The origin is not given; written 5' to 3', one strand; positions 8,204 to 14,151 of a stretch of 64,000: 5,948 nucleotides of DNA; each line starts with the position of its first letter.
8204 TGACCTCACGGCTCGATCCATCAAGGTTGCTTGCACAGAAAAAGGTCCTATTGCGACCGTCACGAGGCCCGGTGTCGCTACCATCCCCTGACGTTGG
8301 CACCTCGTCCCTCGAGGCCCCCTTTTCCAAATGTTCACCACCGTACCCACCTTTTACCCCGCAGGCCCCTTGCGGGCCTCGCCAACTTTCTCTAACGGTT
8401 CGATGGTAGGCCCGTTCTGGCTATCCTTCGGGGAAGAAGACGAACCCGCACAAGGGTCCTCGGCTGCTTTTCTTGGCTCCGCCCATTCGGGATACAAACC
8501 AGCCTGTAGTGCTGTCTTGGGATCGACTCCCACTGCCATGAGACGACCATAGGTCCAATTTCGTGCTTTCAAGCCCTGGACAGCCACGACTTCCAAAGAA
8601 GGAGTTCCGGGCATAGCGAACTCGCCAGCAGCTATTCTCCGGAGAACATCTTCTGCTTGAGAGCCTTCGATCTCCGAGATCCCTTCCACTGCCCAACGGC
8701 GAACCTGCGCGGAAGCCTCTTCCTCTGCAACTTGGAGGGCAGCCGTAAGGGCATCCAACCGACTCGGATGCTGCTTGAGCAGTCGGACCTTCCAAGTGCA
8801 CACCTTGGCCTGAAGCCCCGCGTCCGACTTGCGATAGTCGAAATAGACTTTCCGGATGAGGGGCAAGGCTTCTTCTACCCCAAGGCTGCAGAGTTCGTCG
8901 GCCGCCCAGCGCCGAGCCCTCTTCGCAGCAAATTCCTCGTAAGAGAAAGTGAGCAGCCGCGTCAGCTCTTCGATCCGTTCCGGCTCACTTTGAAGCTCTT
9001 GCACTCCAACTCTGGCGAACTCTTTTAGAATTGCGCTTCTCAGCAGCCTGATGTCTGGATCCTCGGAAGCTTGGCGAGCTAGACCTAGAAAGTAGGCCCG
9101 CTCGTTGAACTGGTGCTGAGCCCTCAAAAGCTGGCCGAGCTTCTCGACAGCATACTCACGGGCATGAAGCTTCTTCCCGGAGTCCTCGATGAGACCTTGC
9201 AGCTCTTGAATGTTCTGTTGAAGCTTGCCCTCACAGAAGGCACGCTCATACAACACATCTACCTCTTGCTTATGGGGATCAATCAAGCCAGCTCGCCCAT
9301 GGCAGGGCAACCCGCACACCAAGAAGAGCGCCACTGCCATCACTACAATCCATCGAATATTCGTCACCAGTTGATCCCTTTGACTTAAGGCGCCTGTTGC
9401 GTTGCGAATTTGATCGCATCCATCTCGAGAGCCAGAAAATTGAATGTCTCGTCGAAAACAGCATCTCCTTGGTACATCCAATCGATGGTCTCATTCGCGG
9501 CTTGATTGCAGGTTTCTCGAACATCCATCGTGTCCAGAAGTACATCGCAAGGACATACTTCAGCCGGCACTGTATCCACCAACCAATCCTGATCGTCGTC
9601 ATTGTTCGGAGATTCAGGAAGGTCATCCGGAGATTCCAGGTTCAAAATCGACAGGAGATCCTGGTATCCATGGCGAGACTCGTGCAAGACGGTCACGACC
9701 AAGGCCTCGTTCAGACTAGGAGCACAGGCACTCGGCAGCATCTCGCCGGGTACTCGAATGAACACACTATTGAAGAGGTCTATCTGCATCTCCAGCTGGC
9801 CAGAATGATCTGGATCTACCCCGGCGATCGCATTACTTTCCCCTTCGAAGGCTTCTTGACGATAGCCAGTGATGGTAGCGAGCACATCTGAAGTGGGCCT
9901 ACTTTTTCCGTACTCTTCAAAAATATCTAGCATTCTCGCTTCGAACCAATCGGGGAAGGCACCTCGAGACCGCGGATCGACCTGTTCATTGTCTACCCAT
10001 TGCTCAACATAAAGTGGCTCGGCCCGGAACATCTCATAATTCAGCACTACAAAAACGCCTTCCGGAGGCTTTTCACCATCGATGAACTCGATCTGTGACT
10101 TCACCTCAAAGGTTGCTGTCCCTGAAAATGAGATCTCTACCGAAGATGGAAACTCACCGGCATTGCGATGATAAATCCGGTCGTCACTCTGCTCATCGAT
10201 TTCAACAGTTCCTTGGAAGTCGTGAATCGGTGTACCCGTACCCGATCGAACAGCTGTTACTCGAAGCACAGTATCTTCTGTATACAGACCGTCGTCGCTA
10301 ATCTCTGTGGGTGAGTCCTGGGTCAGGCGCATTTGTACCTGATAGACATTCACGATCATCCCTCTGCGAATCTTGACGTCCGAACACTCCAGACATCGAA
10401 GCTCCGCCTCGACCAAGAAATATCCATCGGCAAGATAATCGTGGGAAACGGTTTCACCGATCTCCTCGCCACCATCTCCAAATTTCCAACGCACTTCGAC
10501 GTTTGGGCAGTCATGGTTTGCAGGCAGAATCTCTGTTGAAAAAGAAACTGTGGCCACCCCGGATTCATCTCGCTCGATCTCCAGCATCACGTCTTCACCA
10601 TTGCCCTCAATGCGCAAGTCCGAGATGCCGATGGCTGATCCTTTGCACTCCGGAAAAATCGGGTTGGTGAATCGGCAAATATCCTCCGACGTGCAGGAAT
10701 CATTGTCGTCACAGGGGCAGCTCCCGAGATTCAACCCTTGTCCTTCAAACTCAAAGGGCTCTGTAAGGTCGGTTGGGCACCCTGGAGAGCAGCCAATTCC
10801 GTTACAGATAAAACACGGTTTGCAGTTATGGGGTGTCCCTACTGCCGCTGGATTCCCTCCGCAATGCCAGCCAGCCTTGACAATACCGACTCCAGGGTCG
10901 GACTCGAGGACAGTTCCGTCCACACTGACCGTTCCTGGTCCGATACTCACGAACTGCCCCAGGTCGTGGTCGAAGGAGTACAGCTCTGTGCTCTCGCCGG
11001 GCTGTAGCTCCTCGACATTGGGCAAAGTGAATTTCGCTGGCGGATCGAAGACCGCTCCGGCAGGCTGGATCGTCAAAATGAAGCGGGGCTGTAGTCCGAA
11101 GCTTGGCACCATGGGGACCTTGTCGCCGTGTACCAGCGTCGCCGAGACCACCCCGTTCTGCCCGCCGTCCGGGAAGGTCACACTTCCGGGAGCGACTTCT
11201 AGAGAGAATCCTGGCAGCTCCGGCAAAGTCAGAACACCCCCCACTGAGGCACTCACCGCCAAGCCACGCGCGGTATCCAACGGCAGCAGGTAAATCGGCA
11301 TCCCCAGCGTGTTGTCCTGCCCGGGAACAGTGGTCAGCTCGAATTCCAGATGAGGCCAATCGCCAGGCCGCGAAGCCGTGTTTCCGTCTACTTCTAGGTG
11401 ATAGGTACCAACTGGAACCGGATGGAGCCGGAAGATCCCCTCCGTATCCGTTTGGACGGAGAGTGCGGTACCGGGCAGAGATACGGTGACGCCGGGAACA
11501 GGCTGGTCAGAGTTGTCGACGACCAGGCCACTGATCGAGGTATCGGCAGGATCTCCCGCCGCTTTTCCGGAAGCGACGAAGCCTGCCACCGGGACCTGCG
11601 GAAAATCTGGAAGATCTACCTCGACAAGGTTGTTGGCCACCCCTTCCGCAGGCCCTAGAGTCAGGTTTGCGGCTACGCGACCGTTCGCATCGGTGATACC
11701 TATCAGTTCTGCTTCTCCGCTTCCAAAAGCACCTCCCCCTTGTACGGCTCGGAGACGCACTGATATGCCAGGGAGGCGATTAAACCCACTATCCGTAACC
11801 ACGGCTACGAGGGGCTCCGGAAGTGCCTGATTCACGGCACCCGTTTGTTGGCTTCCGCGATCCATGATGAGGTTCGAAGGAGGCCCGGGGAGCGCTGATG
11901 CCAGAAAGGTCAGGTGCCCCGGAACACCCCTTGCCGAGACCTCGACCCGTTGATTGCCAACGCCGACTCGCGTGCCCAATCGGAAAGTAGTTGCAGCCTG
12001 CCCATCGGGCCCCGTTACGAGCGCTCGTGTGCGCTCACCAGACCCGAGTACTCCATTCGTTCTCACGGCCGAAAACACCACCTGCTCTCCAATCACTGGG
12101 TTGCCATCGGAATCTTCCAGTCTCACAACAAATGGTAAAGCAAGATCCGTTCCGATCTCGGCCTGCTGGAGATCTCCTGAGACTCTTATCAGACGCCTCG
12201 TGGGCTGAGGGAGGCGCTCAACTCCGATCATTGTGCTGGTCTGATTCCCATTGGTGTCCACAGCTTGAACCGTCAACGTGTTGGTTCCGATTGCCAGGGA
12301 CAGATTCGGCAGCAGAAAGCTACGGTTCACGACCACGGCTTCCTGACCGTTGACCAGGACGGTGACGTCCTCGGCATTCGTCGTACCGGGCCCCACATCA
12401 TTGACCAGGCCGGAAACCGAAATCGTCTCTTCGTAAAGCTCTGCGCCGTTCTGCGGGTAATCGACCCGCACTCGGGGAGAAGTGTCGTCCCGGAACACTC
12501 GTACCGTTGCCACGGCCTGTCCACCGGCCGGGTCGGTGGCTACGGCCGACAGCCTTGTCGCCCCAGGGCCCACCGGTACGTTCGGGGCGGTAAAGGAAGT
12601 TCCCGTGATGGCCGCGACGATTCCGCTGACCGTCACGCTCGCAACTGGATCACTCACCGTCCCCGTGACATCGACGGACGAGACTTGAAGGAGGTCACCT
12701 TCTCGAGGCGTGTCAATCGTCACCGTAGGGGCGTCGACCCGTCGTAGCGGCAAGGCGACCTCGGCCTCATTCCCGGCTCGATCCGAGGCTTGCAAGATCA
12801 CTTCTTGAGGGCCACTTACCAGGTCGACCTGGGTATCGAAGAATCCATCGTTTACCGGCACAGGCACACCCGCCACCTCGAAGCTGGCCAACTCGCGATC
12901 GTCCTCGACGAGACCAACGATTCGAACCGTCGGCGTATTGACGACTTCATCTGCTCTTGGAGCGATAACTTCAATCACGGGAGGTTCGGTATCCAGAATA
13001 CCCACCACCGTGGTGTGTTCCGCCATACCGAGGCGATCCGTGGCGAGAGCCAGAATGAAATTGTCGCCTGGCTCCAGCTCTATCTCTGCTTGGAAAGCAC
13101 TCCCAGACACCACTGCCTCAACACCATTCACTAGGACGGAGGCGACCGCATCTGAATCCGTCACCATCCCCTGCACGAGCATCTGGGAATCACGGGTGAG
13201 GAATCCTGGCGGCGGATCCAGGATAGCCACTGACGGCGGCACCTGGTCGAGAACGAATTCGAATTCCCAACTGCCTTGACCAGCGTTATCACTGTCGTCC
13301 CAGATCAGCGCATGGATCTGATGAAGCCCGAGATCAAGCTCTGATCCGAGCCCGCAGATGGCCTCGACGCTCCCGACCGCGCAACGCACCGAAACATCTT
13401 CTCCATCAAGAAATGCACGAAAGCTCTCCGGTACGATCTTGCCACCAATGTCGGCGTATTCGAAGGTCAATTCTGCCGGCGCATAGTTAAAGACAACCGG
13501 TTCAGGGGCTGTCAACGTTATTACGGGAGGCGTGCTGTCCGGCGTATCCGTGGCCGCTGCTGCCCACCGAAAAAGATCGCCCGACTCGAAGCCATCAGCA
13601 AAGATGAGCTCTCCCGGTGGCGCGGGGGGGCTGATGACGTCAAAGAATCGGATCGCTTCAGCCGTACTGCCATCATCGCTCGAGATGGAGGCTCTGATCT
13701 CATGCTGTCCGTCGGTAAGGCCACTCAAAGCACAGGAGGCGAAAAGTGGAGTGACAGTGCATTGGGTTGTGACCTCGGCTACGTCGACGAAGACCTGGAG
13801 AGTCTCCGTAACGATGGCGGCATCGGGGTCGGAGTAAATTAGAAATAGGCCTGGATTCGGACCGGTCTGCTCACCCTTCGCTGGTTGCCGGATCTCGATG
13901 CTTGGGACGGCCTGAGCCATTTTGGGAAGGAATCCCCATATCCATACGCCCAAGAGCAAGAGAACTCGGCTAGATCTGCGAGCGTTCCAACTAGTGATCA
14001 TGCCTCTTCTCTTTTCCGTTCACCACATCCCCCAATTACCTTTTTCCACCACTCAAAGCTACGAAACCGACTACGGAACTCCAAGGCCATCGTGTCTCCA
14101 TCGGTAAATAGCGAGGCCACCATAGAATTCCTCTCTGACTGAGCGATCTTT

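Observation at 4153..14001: Locus of two giant secreted multidomain proteins flanking a HEAT-like hypothetical; one ends in a HExxH domain, the other in poly-Asp-CNPCG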

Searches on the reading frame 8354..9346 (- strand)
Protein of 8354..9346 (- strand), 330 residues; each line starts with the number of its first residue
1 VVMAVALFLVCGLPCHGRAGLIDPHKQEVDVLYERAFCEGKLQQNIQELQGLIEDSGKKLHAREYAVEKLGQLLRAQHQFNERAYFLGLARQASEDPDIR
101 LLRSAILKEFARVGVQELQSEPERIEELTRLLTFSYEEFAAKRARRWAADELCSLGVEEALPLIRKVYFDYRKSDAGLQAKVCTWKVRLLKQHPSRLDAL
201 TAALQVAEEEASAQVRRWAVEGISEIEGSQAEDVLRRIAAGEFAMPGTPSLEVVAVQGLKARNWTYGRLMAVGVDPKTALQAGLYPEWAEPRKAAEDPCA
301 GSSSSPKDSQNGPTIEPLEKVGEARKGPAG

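Call 6: search_protein_families(library=pfam, proteins=[window:8354-9346:-], max_evalue=0.01)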
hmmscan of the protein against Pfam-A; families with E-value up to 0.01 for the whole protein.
window:8354-9346:- (330 aa): 2 families
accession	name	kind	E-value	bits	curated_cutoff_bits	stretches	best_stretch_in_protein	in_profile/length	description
PF13646.12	HEAT_2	-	1.3e-05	25.9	27.7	0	202-239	3-40/88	HEAT repeats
PF03130.22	HEAT_PBS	-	0.00026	21.7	20.9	0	145-168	2-25/27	PBS lyase HEAT-like repeat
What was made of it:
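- On HEAT-repeat proteins (G2): HEAT_2 scores 25.9 bits against 27.7 (call 6).
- Checked: HEAT matches are weak: HEAT_PBS 21.7 bits against a cut-off of 20.9, and HEAT_2 E 1.3e-5 (call 6).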

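Call 7: search_protein_families(library=ncbifam, proteins=[window:8354-9346:-], max_evalue=0.01)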
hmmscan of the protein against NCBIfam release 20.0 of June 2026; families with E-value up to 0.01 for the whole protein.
window:8354-9346:- (330 aa): 0 families

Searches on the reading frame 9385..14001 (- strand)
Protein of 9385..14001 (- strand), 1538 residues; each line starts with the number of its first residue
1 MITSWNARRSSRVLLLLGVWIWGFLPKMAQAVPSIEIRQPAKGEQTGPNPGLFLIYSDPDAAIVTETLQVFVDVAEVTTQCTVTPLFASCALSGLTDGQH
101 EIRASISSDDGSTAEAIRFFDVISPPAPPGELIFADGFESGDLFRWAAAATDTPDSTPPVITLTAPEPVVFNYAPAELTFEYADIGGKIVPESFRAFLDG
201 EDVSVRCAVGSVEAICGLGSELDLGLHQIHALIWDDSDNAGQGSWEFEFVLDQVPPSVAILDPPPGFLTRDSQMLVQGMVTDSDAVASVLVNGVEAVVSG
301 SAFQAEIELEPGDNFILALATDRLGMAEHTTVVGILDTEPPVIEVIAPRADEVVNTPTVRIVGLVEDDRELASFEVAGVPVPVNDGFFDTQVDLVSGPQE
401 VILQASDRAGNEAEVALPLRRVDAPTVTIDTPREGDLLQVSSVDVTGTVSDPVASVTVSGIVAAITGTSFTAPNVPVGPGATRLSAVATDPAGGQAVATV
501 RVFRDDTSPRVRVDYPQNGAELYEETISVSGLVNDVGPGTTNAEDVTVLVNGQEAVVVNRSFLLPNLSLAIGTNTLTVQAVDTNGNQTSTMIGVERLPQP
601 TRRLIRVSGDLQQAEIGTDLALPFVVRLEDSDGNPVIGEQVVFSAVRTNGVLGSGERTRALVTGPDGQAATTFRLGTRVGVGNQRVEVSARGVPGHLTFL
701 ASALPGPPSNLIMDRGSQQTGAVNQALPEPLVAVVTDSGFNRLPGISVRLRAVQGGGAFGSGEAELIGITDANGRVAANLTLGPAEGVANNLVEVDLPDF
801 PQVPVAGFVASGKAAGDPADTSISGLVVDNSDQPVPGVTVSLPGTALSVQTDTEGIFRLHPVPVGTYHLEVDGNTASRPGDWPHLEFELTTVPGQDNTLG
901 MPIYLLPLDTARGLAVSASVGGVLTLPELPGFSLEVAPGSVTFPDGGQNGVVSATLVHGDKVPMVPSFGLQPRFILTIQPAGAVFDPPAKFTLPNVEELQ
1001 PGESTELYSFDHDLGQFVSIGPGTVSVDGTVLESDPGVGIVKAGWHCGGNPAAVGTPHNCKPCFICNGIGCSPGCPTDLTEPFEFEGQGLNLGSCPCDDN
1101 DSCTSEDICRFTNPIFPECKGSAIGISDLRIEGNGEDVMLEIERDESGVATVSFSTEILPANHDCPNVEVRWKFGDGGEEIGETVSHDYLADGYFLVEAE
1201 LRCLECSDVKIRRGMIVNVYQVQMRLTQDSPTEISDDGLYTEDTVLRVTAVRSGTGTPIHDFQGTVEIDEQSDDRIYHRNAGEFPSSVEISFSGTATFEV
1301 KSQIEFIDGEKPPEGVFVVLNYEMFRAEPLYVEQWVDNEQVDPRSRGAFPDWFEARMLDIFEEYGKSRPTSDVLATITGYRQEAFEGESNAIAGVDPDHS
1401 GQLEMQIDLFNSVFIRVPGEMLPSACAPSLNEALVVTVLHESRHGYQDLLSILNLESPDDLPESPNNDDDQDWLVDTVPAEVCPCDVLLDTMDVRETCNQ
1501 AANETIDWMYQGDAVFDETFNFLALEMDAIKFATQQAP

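Call 6: search_protein_families(library=pfam, proteins=[window:9385-14001:-], max_evalue=0.01)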
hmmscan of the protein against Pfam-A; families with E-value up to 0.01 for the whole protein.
window:9385-14001:- (1538 aa): 8 families
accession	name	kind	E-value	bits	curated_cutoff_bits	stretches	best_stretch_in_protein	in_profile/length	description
PF09136.16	Glucodextran_B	-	2.3e-35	120.8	27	4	341-414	1-74/83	Glucodextranase, domain B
PF13620.12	CarboxypepD_reg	-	7.4e-11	42.7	32.3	1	822-872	1-55/82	Carboxypeptidase regulatory-like domain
PF13715.12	CarbopepD_reg_2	-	2.2e-09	37.7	32.2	1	823-871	1-50/88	CarboxypepD_reg-like domain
PF02369.22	Big_1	-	2.6e-08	34.3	34.9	0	625-674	22-67/93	Bacterial Ig-like domain (group 1)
PF00801.26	PKD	-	2.6e-05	24.6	23.5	1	1151-1199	16-63/80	PKD domain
PF18911.6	PKD_4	-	0.00037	20.9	27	1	1165-1197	32-64/85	PKD domain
PF02494.22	HYR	-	0.0083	16.9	21.7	0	553-590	39-75/81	HYR domain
PF17789.7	MG4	-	0.0085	16.7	24.7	0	624-674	18-61/95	Macroglobulin domain MG4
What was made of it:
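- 10393..13908 (-): G1 scaffold or stalk (aa 32-1203). It holds Glucodextran_B x4, Big_1, CarboxypepD_reg, an unassigned beta region, a Cys-rich module (aa ~1040-1130, window 10612-10884) and a PKD domain (aa 1151-1199, window 10405-10551). Pfam in call 6.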

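Call 7: search_protein_families(library=ncbifam, proteins=[window:9385-14001:-], max_evalue=0.01)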
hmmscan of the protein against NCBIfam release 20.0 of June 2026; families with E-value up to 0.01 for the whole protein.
window:9385-14001:- (1538 aa): 1 family
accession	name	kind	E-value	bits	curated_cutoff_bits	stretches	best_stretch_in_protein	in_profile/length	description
TIGR04056.1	OMP_RagA_SusC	subfamily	0.00012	20.6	368.25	1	822-860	2-40/981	SusC/RagA family TonB-linked outer membrane protein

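Call 20: find_encoding_contigs(protein=window:9385-14001:-, flank=10000)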
Protein window:9385-14001:- (1538 aa): 2 contigs read that carry it; 1 place shown.
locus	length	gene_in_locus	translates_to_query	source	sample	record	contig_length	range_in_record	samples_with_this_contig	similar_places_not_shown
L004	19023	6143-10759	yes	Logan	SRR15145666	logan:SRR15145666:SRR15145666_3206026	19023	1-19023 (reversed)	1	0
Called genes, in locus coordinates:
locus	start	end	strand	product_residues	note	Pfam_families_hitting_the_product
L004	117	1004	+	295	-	-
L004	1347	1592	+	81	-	-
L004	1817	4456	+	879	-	PF00069:Pkinase, PF07714:PK_Tyr_Ser-Thr, PF03109:ABC1 (weak), PF13374:TPR_10 (weak), PF13424:TPR_12, PF13424:TPR_12, PF17874:TPR_MalT, PF13424:TPR_12, +6 more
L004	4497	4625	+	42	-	-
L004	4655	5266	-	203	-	PF07638:Sigma70_ECF, PF04545:Sigma70_r4 (faint)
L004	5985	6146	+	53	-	-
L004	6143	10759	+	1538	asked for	PF02369:Big_1 (faint), PF09136:Glucodextran_B (weak), PF13620:CarboxypepD_reg, PF13715:CarbopepD_reg_2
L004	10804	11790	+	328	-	PF13646:HEAT_2 (faint)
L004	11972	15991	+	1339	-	PF13620:CarboxypepD_reg (faint), PF18884:TSP3_bac, PF08309:LVIVD, PF17957:Big_7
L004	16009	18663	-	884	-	PF00270:DEAD, PF04851:ResIII (faint), PF22527:DEXQc_Suv3, PF00271:Helicase_C (weak), PF12029:DUF3516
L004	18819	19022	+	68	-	?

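Call 63: list_cluster_members(proteins=[window:9388-14001:-, window:8357-9340:-, window:4156-8067:-, window:21167-23437:-, window:59122-60018:-])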
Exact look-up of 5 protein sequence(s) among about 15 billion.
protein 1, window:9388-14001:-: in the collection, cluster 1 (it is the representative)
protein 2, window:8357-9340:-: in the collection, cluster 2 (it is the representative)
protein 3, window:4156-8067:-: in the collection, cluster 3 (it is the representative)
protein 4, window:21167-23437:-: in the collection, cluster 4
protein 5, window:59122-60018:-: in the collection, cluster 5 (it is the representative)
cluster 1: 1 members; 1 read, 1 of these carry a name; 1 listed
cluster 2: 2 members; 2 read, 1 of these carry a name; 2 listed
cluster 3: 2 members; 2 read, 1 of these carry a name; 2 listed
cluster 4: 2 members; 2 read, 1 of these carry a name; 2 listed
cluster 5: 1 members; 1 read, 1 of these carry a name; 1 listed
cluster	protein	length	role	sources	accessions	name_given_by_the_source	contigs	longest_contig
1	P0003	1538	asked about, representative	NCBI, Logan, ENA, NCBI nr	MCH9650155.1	MAG: carboxypeptidase regulatory-like domain-containing protein [Deltaproteobacteria ... | carboxypeptidase regulatory-like domain-containing protein [Deltaproteobacteria bacterium]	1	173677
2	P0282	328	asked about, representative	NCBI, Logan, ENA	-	-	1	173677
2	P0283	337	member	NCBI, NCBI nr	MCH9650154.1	MAG: hypothetical protein K0U98_18095 [Deltaproteobacteria bacterium] | hypothetical protein [Deltaproteobacteria bacterium]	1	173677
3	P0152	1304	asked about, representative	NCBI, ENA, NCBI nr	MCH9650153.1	MAG: Ig-like domain-containing protein [Deltaproteobacteria bacterium] | Ig-like domain-containing protein [Deltaproteobacteria bacterium]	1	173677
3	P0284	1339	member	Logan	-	-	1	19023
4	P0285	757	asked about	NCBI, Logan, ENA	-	-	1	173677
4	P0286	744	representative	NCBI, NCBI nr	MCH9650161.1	MAG: DNA topoisomerase IV subunit A [Deltaproteobacteria bacterium] | DNA topoisomerase IV subunit A [Deltaproteobacteria bacterium]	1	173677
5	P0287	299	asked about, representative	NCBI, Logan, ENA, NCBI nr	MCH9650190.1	MAG: hypothetical protein K0U98_18275 [Deltaproteobacteria bacterium] | hypothetical protein [Deltaproteobacteria bacterium]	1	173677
